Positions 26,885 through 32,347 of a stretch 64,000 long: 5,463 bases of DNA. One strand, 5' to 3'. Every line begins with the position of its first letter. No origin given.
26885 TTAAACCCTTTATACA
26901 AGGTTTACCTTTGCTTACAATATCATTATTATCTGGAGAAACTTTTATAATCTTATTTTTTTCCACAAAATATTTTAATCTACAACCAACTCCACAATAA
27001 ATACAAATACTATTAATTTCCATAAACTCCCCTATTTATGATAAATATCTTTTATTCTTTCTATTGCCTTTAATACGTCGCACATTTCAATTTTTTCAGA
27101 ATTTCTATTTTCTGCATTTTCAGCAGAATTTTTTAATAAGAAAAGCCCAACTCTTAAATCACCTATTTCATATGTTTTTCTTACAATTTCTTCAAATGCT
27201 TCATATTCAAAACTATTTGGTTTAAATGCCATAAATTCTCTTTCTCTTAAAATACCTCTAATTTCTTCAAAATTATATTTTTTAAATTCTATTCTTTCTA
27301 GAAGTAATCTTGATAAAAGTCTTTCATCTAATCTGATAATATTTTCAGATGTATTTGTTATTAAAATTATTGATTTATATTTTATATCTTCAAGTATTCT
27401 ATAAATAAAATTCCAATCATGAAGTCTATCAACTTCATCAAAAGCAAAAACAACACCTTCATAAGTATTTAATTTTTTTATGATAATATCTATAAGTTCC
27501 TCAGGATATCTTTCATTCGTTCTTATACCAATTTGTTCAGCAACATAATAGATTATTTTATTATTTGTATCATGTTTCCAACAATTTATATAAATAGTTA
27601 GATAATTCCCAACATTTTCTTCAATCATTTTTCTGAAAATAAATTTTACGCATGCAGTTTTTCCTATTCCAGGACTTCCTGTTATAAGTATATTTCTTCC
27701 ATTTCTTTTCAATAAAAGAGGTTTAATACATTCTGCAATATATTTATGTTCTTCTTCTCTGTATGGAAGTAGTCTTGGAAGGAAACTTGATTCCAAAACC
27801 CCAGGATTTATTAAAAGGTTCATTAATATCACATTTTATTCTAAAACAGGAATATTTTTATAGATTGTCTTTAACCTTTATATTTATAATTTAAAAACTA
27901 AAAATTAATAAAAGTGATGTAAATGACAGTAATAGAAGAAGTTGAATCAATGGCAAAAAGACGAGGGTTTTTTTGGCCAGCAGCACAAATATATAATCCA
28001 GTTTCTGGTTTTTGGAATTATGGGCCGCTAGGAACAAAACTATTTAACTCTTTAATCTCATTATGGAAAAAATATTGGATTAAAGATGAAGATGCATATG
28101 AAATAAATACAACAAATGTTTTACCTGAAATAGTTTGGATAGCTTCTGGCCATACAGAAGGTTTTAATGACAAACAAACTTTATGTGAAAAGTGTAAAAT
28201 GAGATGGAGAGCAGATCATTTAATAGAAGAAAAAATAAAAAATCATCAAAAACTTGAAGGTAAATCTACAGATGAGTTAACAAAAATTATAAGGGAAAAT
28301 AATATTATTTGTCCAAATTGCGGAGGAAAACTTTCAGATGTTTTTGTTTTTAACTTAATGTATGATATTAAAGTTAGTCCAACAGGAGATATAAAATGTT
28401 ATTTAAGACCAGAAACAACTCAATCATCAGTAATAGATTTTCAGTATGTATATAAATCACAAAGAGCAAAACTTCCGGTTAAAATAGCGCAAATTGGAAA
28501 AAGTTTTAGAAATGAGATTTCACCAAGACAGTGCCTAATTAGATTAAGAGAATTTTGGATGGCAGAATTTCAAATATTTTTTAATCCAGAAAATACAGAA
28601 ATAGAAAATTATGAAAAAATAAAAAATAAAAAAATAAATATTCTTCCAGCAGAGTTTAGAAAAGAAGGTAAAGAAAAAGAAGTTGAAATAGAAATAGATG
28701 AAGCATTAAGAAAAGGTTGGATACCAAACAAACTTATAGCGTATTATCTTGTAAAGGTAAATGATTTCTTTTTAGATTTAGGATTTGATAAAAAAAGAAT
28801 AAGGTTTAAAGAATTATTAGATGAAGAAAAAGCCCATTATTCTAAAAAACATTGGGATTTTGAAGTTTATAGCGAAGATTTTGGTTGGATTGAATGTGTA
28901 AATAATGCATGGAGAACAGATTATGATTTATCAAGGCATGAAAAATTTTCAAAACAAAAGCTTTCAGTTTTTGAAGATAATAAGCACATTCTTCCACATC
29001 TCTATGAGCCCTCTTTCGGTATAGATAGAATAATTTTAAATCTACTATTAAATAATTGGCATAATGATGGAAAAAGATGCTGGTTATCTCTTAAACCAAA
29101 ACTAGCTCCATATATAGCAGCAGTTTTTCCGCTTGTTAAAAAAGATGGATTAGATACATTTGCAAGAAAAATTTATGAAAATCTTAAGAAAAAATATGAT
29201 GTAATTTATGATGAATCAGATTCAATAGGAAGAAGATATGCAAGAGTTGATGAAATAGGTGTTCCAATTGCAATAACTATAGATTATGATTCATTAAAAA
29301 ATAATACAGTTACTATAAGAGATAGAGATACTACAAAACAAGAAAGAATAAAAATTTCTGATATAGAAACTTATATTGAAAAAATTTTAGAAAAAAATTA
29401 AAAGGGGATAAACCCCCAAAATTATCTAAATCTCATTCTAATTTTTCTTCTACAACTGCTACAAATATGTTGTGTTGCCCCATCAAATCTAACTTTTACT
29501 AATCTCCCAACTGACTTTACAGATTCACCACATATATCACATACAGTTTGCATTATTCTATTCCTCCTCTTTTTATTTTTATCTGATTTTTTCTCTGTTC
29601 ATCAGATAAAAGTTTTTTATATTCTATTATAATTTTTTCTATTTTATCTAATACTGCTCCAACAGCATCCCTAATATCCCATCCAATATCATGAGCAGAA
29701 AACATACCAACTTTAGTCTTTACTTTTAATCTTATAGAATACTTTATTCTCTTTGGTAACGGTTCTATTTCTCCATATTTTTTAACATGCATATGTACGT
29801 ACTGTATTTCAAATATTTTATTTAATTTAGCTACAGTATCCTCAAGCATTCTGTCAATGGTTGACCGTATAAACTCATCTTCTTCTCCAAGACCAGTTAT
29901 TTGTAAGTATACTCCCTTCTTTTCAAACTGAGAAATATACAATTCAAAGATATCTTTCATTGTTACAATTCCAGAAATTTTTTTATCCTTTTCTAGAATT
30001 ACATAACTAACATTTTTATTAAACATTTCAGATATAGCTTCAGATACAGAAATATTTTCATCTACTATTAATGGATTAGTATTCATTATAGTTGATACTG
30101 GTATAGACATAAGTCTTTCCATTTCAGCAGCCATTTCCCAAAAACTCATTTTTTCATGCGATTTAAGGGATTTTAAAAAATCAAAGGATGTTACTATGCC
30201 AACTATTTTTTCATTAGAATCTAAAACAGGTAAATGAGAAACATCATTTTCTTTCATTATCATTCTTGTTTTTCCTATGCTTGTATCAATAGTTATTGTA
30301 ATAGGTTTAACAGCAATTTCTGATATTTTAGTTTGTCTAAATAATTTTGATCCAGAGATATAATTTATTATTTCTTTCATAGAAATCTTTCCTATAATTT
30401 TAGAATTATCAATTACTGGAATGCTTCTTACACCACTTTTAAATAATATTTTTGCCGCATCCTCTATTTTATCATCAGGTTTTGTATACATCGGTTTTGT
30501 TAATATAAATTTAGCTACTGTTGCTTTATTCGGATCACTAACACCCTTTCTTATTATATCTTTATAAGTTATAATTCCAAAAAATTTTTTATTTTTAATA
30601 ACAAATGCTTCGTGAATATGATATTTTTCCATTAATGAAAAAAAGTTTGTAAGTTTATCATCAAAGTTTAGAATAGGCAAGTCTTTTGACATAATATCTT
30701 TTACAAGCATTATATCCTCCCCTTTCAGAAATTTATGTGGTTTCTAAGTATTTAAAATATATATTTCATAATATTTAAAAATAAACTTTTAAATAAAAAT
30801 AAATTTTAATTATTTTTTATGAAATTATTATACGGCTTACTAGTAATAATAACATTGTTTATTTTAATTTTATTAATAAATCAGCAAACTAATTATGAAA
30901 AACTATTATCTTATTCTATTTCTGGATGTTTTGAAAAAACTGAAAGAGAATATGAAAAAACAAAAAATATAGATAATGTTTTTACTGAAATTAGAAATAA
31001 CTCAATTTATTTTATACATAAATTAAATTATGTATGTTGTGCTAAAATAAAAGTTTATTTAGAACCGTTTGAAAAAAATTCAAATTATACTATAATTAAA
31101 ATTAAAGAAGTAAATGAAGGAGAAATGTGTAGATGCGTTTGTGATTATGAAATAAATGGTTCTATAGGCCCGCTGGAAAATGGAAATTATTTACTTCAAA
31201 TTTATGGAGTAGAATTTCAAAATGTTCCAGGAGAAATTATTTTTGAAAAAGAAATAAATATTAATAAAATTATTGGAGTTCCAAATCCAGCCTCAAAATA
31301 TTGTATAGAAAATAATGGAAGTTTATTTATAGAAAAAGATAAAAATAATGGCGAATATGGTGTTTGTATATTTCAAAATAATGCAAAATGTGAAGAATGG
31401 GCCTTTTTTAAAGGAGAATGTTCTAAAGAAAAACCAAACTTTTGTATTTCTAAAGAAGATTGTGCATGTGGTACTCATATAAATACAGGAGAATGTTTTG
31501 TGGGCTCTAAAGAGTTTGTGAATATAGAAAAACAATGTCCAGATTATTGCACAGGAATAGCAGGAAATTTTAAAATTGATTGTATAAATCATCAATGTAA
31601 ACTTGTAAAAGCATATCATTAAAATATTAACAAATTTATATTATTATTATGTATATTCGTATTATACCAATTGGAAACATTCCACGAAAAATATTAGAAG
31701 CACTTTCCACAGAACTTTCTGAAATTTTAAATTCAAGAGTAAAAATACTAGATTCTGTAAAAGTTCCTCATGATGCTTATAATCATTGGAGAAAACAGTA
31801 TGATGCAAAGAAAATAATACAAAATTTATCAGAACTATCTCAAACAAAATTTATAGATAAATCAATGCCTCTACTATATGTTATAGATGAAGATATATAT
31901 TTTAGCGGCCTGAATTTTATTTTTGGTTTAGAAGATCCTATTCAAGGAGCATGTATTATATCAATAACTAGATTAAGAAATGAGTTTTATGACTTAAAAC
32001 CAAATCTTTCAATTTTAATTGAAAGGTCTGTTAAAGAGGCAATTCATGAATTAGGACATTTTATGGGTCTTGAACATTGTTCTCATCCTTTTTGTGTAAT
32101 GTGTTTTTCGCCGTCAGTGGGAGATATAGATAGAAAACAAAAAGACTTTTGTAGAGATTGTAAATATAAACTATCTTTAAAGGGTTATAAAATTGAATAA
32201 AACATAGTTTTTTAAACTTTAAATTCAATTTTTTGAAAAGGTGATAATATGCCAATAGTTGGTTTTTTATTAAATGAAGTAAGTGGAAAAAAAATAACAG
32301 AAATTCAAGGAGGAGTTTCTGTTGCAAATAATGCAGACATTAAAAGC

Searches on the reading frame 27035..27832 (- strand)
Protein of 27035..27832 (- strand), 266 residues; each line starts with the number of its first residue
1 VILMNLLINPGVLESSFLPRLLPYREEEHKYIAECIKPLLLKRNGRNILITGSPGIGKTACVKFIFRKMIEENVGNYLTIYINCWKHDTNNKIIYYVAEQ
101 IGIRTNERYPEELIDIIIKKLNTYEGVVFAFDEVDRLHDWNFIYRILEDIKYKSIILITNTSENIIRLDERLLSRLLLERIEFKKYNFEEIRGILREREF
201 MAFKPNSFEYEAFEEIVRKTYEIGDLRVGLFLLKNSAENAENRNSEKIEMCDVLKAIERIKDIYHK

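Call 62: search_protein_families(library=pfam, proteins=[window:27035-27832:-], max_evalue=0.00001)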
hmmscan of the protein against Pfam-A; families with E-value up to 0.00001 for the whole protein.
window:27035-27832:- (266 aa): 8 families
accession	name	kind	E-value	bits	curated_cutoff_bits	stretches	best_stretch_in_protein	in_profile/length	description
PF13401.12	AAA_22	-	7.2e-12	46.2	27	1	44-148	4-109/130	AAA domain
PF22703.2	Cdc6_lid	-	1.7e-10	41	27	1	193-257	2-67/68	Cdc6 AAA+ ATPase-type lid domain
PF00931.28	NB-ARC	-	8.8e-08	32.1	23.5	1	36-165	8-140/248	NB-ARC domain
PF13191.12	AAA_16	-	1.1e-07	32.9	32.6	1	22-135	2-142/167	AAA ATPase domain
PF00270.35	DEAD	-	2e-06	28.1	26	0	34-82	6-51/167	DEAD/DEAH box helicase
PF13173.12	AAA_14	-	3.8e-06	27.4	27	1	46-175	3-114/129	AAA domain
PF00004.35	AAA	-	3.9e-06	27.8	21.2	1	48-176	1-123/131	ATPase family associated with various cellular activities (AAA)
PF07693.20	KAP_NTPase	-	6.6e-06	26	20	1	43-132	18-106/293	KAP family P-loop domain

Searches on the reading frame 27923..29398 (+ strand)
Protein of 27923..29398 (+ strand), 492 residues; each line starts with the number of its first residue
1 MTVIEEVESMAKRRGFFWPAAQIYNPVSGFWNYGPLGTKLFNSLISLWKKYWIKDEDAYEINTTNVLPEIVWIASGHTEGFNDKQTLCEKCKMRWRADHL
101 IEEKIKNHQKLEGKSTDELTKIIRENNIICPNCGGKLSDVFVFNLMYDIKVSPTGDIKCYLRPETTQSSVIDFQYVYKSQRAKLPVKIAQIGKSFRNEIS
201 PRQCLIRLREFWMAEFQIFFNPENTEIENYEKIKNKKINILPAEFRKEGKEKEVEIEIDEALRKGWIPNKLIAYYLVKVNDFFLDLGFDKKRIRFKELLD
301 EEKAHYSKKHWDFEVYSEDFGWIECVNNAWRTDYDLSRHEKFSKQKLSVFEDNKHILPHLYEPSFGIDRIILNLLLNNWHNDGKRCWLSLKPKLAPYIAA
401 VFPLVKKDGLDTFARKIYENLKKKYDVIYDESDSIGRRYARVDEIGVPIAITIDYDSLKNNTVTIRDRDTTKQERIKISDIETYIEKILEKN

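Call 62: search_protein_families(library=pfam, proteins=[window:27923-29398:+], max_evalue=0.00001)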
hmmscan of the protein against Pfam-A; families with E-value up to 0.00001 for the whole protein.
window:27923-29398:+ (492 aa): 2 families
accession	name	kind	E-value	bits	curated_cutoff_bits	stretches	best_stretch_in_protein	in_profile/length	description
PF03129.25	HGTP_anticodon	-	6.1e-21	74.8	21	1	400-487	3-93/94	Anticodon binding domain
PF00587.30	tRNA-synt_2b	-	5.3e-12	46.6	29.3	1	158-375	10-176/179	tRNA synthetase class II core domain (G, H, P, S and T)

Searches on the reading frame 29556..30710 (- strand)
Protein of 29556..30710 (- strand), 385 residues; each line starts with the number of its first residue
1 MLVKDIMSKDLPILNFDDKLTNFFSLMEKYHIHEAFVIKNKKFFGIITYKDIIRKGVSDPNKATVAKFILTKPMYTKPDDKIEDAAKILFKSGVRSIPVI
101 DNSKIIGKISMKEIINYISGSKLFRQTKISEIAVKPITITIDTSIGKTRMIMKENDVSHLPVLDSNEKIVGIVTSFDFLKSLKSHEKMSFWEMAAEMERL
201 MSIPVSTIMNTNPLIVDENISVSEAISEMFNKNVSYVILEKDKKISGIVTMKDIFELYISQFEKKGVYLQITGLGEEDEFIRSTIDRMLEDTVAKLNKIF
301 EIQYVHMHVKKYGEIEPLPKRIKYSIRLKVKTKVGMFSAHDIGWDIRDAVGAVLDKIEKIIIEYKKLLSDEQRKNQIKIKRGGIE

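Call 63: search_protein_families(library=pfam, proteins=[window:29556-30710:-], max_evalue=0.00001)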
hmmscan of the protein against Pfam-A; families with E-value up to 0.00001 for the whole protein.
window:29556-30710:- (385 aa): 1 family
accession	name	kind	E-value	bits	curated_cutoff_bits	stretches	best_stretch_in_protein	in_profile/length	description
PF00571.33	CBS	-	1.1e-46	157.4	24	4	130-183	2-56/57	CBS domain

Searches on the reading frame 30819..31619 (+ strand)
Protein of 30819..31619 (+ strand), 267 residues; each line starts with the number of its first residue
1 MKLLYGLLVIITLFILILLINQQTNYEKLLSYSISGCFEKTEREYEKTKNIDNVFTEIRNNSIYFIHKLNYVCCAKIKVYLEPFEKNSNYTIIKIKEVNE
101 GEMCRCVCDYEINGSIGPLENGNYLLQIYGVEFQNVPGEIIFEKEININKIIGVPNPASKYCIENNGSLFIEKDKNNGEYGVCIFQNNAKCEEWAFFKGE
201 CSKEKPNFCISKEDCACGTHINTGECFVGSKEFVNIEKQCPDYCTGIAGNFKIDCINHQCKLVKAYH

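Call 63: search_protein_families(library=pfam, proteins=[window:30819-31619:+], max_evalue=0.00001)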
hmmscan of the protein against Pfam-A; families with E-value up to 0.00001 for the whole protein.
window:30819-31619:+ (267 aa): 1 family
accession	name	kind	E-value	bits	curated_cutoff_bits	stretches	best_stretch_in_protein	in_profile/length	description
PF03891.20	DUF333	-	1.1e-16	61.3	25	1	153-199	1-46/47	Domain of unknown function (DUF333)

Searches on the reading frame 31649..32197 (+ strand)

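Call 63: search_protein_families(library=pfam, proteins=[window:31649-32197:+], max_evalue=0.00001)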
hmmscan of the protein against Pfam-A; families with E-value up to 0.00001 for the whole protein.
window:31649-32197:+ (183 aa): 1 family
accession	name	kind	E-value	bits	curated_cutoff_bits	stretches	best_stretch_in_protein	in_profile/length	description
PF07998.17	Peptidase_M54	-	3.4e-29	102.7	24.4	1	19-175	32-192/194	Peptidase family M54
